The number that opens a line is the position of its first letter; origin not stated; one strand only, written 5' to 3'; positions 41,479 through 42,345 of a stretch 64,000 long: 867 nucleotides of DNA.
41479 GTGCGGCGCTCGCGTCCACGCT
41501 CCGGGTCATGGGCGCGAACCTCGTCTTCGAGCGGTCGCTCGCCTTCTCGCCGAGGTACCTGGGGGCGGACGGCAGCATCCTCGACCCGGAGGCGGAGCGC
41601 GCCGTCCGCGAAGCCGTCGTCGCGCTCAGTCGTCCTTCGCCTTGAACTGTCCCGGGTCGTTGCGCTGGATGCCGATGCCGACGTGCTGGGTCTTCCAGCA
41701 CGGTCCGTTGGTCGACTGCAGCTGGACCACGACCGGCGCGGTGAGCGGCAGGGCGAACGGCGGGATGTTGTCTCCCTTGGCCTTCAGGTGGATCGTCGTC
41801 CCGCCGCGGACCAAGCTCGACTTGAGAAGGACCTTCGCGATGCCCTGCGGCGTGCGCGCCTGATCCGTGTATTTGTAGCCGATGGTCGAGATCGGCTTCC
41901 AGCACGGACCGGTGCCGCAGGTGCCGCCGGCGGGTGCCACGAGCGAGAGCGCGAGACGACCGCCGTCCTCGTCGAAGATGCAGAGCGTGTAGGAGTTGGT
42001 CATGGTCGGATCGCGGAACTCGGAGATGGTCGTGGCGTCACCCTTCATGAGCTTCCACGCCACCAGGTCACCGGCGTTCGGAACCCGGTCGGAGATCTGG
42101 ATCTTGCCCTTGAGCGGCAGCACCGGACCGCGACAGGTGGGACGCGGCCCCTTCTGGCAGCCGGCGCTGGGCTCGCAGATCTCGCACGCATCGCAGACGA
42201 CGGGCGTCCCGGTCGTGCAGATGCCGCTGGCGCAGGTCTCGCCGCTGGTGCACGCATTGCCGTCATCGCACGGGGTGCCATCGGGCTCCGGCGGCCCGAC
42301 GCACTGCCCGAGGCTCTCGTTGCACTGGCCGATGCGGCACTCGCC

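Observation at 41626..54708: Three giant paralogous secreted LamG / Cys-rich-repeat proteins, arranged divergently and in tandem over 13 kb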

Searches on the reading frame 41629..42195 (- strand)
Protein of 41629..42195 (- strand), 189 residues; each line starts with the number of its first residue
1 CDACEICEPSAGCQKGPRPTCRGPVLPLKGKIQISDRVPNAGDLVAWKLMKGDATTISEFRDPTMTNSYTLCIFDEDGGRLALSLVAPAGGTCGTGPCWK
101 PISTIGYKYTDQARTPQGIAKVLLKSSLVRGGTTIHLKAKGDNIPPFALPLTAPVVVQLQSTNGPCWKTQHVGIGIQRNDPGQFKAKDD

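Call 13: find_homologous_proteins(query=window:41629-42195:-, max_evalue=0.001)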
Query seq(189 aa) (189 aa): 2 proteins with E <= 0.001 among 137 candidates.
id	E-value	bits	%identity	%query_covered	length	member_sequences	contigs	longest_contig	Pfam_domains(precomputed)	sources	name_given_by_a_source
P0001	7.1e-23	99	51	57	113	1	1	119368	-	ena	-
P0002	8.3e-22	96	46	52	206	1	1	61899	-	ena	-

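Call 28: predict_structure(alignment_id=A2)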
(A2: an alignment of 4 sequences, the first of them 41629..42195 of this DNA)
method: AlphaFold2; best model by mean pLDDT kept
length: 189 residues; sequences in the alignment: 4
mean_pLDDT: 46.4   pTM: 0.49
mean pLDDT of the five models: 46.4, 45.3, 44.1, 42.6, 41.9
residues with pLDDT >= 90: 0; 70-90: 0; 50-70: 77; < 50: 112
segments of 3 or more residues with pLDDT < 50: 1-63, 113-120, 127-133, 139-150, 172-189
pLDDT, mean of each block of 10 residues (from residue 1): 37 36 31 37 39 40 52 56 58 59 60 45 51 47 37 56 53 43 46
secondary structure, 60 per line:
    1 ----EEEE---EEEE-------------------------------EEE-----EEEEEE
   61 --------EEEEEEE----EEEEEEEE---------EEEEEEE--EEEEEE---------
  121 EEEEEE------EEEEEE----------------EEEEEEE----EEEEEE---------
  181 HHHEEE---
elements in order: E5-8 E12-15 E47-49 E55-60 E69-75 E80-87 E97-103 E106-111 E121-126 E133-138 E155-161 E166-171 E184-186

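Call 29: search_protein_representatives(alignment_id=A2)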
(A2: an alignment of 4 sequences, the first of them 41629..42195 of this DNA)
Query: 4 sequences, 186 profile positions. Proteins with E-value up to 0.001 (for the whole library): 6947; up to 1e-10: 5435; up to 1e-30: 1055. The best 150 are listed.
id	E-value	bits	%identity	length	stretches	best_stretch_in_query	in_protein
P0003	2.7e-100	349.8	-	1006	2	1-186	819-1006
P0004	5.7e-96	335.7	-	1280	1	1-186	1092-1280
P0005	2.3e-75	268.5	-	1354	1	1-186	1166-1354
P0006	2.4e-68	245.6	-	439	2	1-186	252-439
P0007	7.5e-65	234.2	-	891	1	1-183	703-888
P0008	5.6e-63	228.1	-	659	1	1-185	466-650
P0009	7.7e-63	227.6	-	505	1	1-186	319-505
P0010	3.9e-62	225.4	-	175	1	17-186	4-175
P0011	2.8e-59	216.1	-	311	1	1-184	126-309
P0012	5.4e-56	205.3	-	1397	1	6-184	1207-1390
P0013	3.4e-54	199.5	-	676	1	1-184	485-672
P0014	9.8e-54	198.0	-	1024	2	5-184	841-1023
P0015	3.4e-53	196.2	-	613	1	1-184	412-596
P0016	2.2e-52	193.5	-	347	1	12-183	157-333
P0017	9.3e-52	191.5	-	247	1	1-184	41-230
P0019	6.7e-51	188.7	-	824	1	1-185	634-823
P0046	5.0e-48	179.4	-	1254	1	11-186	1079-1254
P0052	1.9e-47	177.5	-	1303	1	1-184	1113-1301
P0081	8.2e-45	168.9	-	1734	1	6-186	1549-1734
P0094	4.7e-44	166.4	-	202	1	6-186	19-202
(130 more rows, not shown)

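Call 33: search_protein_families(library=pfam, alignment_id=A3, max_evalue=0.001)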
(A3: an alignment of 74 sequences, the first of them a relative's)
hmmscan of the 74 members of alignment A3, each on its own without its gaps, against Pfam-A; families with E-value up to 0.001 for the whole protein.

A. member 1, P0003 (1006 aa): 2 families
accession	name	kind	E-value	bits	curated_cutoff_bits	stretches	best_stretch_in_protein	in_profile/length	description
PF13948.11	DUF4215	-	2.8e-07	31.2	27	1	696-725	18-46/47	Domain of unknown function (DUF4215)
PF00200.28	Disintegrin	-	1.5e-05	26.1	35.1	1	705-786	1-75/75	Disintegrin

B. families by the number of members that match (of 74 scanned): 41 families (the first 25 are shown)
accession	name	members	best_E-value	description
PF13948.11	DUF4215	16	1.9e-39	Domain of unknown function (DUF4215)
PF00200.28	Disintegrin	13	1.9e-50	Disintegrin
PF00526.23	Dicty_CTDC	10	1.7e-57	Dictyostelium (slime mold) repeat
PF17164.10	DUF5122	5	3.9e-58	Domain of unknown function (DUF5122) beta-propeller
PF07676.18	PD40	4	1.8e-08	WD40-like Beta Propeller Repeat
PF08450.18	SGL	3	2.1e-09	SMP-30/Gluconolactonase/LRE-like region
PF02412.23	TSP_3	3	6.7e-05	Thrombospondin type 3 repeat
PF13385.13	Laminin_G_3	2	2.8e-41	Concanavalin A-like lectin/glucanases superfamily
PF10282.15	Lactonase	2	2.8e-36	Lactonase, 7-bladed beta-propeller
PF15702.11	HPS6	2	1.9e-08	Hermansky-Pudlak syndrome 6 protein N-terminal domain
PF00400.38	WD40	2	2.4e-08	WD domain, G-beta repeat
PF01731.26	Arylesterase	2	3.4e-05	Arylesterase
PF00082.27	Peptidase_S8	1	1.8e-38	Subtilase family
PF03629.24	SASA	1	4.5e-37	Carbohydrate esterase, sialic acid-specific acetylesterase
PF06739.17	SBBP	1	3.8e-24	Beta-propeller repeat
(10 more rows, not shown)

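Call 38: find_homologous_proteins(query=A4, max_evalue=1e-10)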
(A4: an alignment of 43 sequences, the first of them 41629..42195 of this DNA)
Query A4 (43 sequences) (189 aa, profile of the alignment): 27 proteins with E <= 1e-10 among 8000 candidates.
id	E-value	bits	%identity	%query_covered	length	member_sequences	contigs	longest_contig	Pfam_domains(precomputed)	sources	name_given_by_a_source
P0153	1.4e-64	235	49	94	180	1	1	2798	-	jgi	jgi:hypothetical protein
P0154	8.2e-61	223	41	100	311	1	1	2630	-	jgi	jgi:cysteine-rich repeat protein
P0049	1.3e-58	215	46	98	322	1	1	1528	PF00200.29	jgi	jgi:cysteine-rich repeat protein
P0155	2.4e-57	211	42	89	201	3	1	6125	-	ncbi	ncbi:MAG: hypothetical protein ABIR79_06850 [Candidatus Binatia bacterium]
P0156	5.6e-57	210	48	84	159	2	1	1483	-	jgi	-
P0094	1.5e-56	209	41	97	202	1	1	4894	-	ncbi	-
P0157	2.6e-52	195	47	80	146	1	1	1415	-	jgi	jgi:hypothetical protein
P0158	1.3e-49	186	37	93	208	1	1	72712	-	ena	-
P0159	2.4e-48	182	38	83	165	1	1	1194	-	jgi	jgi:hypothetical protein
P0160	7.2e-48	180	37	94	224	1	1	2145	-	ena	-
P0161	8.5e-48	180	34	89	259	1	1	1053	-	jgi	jgi:hypothetical protein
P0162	3.1e-47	178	41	83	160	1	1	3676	-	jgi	jgi:hypothetical protein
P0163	1.6e-46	176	43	83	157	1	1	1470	-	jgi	jgi:hypothetical protein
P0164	3.5e-45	172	35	94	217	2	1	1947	-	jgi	jgi:hypothetical protein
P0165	2.8e-44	169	33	87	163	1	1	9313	-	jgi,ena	jgi:hypothetical protein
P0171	4.4e-32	129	32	98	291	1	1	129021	-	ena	-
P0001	4.0e-30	123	51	57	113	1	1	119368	-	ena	-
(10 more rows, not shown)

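Call 40: find_related_loci(query=A2, collection=genome_contigs, flank=8000)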
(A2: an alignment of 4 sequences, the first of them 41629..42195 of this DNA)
Query A2 (189 aa) in genome_contigs; peptide patterns used: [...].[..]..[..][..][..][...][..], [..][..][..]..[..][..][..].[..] (x = any residue, [..] = any of these).
41 stretches matched a pattern; 2 encode a relative of the query (tblastn E <= 1e-3); 2 distinct loci.
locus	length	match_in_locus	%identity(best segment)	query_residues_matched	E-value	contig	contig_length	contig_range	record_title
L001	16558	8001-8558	42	1-187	1e-38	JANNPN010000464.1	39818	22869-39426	MAG: Polyangiaceae bacterium isolate SOY_34_concoct_69 SOY_34_k141_4993648, whole genome shotgun sequence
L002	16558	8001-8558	40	1-187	1e-35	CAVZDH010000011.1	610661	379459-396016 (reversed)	MAG: uncultured delta proteobacterium isolate MFD00822.bin.1.245 genome assembly, contig: contig_89589, whole genome sho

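Call 43: find_encoding_contigs(protein=P0004, flank=10000, max_places=4)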
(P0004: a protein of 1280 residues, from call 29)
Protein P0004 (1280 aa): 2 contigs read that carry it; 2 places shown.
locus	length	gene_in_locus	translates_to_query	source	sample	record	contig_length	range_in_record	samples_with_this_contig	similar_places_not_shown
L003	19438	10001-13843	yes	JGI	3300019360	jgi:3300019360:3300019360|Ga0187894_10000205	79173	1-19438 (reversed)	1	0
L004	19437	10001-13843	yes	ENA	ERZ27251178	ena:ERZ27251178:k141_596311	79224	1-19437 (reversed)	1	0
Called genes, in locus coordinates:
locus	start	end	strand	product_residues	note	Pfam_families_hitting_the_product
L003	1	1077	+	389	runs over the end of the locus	PF00067:p450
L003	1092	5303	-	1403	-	PF13385:Laminin_G_3, PF00526:Dicty_CTDC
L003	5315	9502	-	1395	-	PF13385:Laminin_G_3, PF00526:Dicty_CTDC (weak)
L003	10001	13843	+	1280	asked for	PF13385:Laminin_G_3, PF00526:Dicty_CTDC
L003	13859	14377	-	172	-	PF03358:FMN_red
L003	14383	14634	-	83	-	-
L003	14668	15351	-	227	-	-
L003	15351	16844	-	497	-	PF20154:LNT_N, PF00795:CN_hydrolase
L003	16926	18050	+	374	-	-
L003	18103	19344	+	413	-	-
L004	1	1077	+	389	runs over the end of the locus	PF00067:p450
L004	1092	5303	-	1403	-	PF13385:Laminin_G_3, PF00526:Dicty_CTDC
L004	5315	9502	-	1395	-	PF13385:Laminin_G_3, PF00526:Dicty_CTDC (weak)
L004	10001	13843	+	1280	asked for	PF13385:Laminin_G_3, PF00526:Dicty_CTDC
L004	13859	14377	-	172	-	PF03358:FMN_red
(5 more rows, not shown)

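Call 44: predict_structure(alignment_id=A4)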
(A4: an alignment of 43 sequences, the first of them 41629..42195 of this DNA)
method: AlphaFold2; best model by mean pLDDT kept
length: 189 residues; sequences in the alignment: 43
mean_pLDDT: 97.2   pTM: 0.92
mean pLDDT of the five models: 97.2, 97.1, 97.2, 97.0, 97.0
residues with pLDDT >= 90: 187; 70-90: 2; 50-70: 0; < 50: 0
segments of 3 or more residues with pLDDT < 50: none
pLDDT, mean of each block of 10 residues (from residue 1): 96 97 97 97 98 98 98 96 98 97 98 97 98 98 98 98 97 97 97
secondary structure, 60 per line:
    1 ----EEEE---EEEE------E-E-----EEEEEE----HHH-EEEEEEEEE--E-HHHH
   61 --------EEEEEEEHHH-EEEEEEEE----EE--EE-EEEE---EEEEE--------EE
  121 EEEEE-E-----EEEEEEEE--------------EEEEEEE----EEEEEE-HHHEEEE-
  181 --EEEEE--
elements in order: E5-8 E12-15 E30-35 E44-52 H57-60 E69-75 E80-87 E99-102 E106-110 E119-125 E133-140 E155-161 E166-171 E176-179 E183-187

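Call 53: fold_search(model_id=the predicted structure, library=pdb)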
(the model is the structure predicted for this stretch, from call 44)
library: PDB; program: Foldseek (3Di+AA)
matches with E <= 10: 785; with E <= 0.001: 0
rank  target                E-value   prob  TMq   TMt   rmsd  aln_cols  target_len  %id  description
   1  5z1l_A                3.7e-02  0.82  0.36  0.35  10.1       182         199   12  Cryo-EM structure of Methanoccus maripaludis archaellum (released 2019-02-13)
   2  8z22_A                7.0e-02  0.08  0.14  0.16  13.8       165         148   14  Crystal structure of the liprin-alpha2/RIM1 complex (released 2025-04-02)
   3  8z22_B                7.7e-02  0.07  0.14  0.16  13.8       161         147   12  Crystal structure of the liprin-alpha2/RIM1 complex (released 2025-04-02)
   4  5uj6_B                1.1e-01  0.57  0.29  0.09   6.8       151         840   11  Crystal Structure of Bacteroides Uniformis beta-glucuronidase (released 2017-06-28)
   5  9npn_A                1.5e-01  0.23  0.24  0.09   9.8       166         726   10  Crystal structure of the inactive conformation of a glycoside hydrolase (CapGH2b - E465A Mutant) from the GH2 family i (released 2025-11-12)
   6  5uj6_A                1.6e-01  0.33  0.26  0.08   7.0       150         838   13  Crystal Structure of Bacteroides Uniformis beta-glucuronidase (released 2017-06-28)
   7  7nwn                  1.6e-01  0.08  0.20  0.19  17.4       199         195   10  A carbohydrate binding module family 9 (CBM9) from Caldicellulsiruptor kristjanssonii (released 2021-07-07)
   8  8se2_B                1.6e-01  0.04  0.13  0.06  21.4       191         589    8  Structure of Full-length Human Protein Kinase C Beta 1 (PKCBI) in the Active and Inactive Conformation Soaked in Manga (released 2025-08-20)
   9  7ofq_B                1.7e-01  0.54  0.36  0.33   8.7       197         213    8  The archaellum of Methanocaldococcus villosus (released 2022-01-19)
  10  8rkh_B                1.7e-01  0.35  0.28  0.25   7.2       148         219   11  Crystal structure of the ZP-N2 and ZP-N3 domains of mouse ZP2 (mZP2-N2N3) (released 2024-03-13)
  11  8sw4_S                1.7e-01  0.18  0.23  0.29  13.7       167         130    9  BG505 GT1.1 SOSIP in complex with NHP Fabs 21N13, 21M20 and RM20A3 (released 2024-05-29)
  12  6mvg_A                1.8e-01  0.30  0.24  0.09  10.0       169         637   11  Crystal structure of FMN-binding beta-glucuronidase from Ruminococcus gnavus (released 2019-01-30)
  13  7cg1_MODEL_1_A        1.8e-01  0.18  0.21  0.26   8.9       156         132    6  Solution structure of the sensor domain of the anti-sigma factor RsgI4 in Pseudobacteroides cellulosolvens (released 2021-06-30)
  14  2ivf_C                2.0e-01  0.33  0.30  0.28   8.6       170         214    9  Ethylbenzene dehydrogenase from Aromatoleum aromaticum (released 2006-09-14)
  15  2vot_B                2.1e-01  0.41  0.30  0.09   9.5       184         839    8  Structural and biochemical evidence for a boat-like transition state in beta-mannosidases (released 2008-04-01)
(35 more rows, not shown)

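Call 54: find_encoding_contigs(protein=P0158, flank=10000, max_places=2)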
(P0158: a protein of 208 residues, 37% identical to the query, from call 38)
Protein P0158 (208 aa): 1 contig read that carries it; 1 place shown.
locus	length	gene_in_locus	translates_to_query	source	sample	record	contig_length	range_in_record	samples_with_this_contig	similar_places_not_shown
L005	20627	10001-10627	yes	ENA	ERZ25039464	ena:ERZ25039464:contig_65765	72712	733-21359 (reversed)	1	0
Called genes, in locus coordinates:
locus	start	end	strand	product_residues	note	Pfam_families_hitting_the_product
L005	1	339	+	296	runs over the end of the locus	PF00005:ABC_tran, PF13304:AAA_21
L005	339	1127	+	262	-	PF01061:ABC2_membrane (weak), PF12679:ABC2_membrane_2 (weak), PF12698:ABC2_membrane_3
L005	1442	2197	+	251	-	PF00892:EamA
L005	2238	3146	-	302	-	PF00892:EamA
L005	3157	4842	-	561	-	PF12679:ABC2_membrane_2 (faint), PF13346:ABC2_membrane_5 (faint)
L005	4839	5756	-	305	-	PF00005:ABC_tran, PF13304:AAA_21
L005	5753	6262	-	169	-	PF12802:MarR_2 (weak), PF01047:MarR (weak), PF27059:HTH_MmpR5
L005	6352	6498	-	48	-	-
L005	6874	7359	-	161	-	PF00171:Aldedh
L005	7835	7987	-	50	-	PF00171:Aldedh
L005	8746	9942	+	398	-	-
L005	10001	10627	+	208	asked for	-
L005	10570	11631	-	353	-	PF13469:Sulfotransfer_3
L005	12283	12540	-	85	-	-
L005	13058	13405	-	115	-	-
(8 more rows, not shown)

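Call 55: find_encoding_contigs(protein=P0171, flank=10000, max_places=2)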
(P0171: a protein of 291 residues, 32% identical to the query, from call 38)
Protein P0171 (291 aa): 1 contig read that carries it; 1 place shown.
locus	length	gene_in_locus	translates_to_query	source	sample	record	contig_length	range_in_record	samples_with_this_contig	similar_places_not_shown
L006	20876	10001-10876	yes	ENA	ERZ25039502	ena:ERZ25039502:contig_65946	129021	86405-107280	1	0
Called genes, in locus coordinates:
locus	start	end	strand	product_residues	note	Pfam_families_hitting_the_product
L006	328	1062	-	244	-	-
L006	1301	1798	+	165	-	-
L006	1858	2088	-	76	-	-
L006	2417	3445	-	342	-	-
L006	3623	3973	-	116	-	PF14597:Lactamase_B_5 (weak), PF00753:Lactamase_B (faint)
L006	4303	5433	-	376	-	PF02646:RmuC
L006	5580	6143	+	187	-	PF02525:Flavodoxin_2, PF03358:FMN_red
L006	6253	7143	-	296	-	PF09423:PhoD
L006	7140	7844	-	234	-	PF16655:PhoD_N, PF09423:PhoD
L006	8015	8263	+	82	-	-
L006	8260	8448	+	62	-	PF01957:NfeD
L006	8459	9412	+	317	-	PF01145:Band_7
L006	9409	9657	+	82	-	-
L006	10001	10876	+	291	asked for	-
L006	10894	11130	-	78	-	-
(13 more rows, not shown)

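Call 56: find_encoding_contigs(protein=P0001, flank=10000, max_places=2)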
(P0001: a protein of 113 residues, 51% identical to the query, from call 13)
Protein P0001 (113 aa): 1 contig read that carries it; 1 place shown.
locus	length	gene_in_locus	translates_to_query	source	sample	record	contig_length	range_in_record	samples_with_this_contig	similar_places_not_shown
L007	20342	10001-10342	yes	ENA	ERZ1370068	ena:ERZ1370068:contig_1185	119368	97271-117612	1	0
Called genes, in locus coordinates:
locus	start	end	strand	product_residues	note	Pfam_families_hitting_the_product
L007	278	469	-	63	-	-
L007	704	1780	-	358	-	PF08281:Sigma70_r4_2, PF13490:zf-HC2 (faint)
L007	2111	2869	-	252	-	-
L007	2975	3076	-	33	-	-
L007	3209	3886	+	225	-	-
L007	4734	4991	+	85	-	-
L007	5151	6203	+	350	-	-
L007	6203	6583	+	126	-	-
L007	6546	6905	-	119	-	-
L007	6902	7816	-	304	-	PF24251:DUF7453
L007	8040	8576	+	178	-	-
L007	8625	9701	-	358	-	-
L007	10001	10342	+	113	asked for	-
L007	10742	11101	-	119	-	PF13384:HTH_23 (faint), PF13518:HTH_28 (faint), PF00440:TetR_N (faint), PF21476:PF0610-like_N (faint), PF00165:HTH_AraC (faint), PF12833:HTH_18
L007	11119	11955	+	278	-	-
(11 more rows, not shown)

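Call 69: list_cluster_members(proteins=[P0003, P0007, P0008, P0009, P0012, P0014, P0019, P0046, P0052, P0081])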
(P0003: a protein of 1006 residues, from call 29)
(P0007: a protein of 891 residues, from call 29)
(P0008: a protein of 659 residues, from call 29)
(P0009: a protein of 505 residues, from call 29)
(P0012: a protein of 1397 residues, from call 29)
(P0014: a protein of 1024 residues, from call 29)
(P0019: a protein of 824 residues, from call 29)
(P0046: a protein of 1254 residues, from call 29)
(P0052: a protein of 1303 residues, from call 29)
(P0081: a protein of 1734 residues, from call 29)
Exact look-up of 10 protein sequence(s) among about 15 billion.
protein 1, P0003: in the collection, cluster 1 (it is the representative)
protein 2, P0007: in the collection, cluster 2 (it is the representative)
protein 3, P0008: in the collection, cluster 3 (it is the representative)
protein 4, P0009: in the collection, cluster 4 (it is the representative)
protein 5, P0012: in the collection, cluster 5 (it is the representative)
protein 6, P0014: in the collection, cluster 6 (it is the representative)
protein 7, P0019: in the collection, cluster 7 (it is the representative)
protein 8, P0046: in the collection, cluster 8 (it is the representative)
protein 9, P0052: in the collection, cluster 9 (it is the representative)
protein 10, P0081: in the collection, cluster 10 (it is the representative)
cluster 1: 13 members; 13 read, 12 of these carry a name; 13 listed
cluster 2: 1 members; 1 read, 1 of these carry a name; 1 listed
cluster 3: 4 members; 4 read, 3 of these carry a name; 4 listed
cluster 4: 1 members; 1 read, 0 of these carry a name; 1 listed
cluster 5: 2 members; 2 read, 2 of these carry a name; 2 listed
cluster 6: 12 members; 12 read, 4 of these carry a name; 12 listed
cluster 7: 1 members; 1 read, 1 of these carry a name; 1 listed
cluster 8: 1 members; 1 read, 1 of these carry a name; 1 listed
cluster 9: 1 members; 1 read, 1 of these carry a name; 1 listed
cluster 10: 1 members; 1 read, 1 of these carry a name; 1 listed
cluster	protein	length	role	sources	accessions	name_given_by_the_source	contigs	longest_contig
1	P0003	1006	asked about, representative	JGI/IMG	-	cysteine-rich repeat protein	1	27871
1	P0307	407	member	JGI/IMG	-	cysteine-rich repeat protein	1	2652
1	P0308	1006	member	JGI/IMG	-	cysteine-rich repeat protein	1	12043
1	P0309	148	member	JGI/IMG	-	hypothetical protein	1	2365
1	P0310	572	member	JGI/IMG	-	cysteine-rich repeat protein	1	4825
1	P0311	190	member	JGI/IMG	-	hypothetical protein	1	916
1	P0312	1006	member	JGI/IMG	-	cysteine-rich repeat protein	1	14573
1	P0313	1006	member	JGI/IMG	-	cysteine-rich repeat protein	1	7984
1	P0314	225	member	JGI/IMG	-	hypothetical protein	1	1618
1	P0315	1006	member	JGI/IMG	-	cysteine-rich repeat protein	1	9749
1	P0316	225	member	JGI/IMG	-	hypothetical protein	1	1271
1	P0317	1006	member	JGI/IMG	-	cysteine-rich repeat protein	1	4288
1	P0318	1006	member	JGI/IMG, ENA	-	-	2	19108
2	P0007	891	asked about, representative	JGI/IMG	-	hypothetical protein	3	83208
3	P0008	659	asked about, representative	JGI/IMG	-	hypothetical protein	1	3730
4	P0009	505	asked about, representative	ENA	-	-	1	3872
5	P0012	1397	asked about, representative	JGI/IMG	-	6-phosphogluconolactonase (cycloisomerase 2 family)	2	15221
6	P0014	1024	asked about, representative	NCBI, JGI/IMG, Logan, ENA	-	-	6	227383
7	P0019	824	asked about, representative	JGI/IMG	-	cysteine-rich repeat protein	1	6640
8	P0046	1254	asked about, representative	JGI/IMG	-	hypothetical protein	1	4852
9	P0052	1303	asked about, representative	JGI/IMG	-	trimeric autotransporter adhesin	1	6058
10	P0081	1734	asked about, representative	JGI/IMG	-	hypothetical protein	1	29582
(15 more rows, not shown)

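Call 75: search_protein_families(library=pfam, proteins=[window:41629-42195:-, P0094, P0153], max_evalue=10)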
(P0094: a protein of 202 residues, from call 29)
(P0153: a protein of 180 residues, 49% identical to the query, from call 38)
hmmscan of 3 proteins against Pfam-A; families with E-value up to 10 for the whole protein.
window:41629-42195:- (189 aa): 0 families

P0094 (202 aa): 0 families

P0153 (180 aa): 0 families

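Call 76: search_protein_families(library=ncbifam, proteins=[window:41629-42195:-, P0094, P0153], max_evalue=10)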
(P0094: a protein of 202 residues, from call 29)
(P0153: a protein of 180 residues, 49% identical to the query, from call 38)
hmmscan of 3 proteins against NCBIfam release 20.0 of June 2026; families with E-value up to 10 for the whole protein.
window:41629-42195:- (189 aa): 0 families

P0094 (202 aa): 0 families

P0153 (180 aa): 0 families

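Call 77: search_solved_structures(query=A4, max_evalue=10)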
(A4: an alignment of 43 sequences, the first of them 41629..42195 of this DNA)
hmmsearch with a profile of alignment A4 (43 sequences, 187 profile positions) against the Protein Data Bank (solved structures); distinct sequences matched with E-value up to 10: 0.
